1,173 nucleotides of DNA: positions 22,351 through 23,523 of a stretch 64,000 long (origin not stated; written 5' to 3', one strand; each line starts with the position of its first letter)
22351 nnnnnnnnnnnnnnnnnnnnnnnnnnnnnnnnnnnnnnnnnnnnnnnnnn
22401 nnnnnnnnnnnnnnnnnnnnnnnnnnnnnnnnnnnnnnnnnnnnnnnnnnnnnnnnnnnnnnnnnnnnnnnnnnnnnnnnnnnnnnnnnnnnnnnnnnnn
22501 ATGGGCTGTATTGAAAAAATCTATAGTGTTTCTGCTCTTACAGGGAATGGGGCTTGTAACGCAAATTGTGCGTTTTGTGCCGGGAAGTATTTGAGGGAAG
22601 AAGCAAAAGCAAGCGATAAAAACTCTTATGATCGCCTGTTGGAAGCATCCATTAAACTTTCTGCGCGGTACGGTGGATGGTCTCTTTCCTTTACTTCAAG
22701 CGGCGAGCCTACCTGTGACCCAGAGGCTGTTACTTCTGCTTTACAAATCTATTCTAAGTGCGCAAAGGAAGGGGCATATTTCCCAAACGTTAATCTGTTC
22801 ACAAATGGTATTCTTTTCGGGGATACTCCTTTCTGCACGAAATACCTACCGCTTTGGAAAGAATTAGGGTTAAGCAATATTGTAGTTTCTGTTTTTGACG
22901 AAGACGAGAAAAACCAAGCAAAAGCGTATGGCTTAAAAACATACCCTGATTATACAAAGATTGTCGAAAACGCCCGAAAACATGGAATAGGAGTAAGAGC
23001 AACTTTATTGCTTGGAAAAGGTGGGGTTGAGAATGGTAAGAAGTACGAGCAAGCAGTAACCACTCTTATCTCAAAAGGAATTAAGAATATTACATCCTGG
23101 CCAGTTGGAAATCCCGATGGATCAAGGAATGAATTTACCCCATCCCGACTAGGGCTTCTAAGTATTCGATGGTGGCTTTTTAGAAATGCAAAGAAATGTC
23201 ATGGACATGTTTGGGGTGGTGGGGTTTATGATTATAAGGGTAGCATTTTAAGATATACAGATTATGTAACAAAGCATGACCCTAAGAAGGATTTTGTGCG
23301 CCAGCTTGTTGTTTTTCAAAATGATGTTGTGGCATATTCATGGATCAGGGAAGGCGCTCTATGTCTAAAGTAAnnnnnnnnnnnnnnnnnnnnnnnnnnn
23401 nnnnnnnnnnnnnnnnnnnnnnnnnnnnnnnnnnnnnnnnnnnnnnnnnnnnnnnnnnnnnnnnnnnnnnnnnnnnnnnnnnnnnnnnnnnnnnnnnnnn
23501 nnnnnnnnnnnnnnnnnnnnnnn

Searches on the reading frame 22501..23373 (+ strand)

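Call 64: search_protein_families(library=pfam, proteins=[window:22501-23373:+], max_evalue=0.001)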
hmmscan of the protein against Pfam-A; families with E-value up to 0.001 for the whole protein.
window:22501-23373:+ (290 aa): 1 family
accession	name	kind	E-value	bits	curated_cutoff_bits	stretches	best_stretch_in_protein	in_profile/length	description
PF04055.27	Radical_SAM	-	7e-11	43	29.5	1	18-174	6-153/166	Radical SAM superfamily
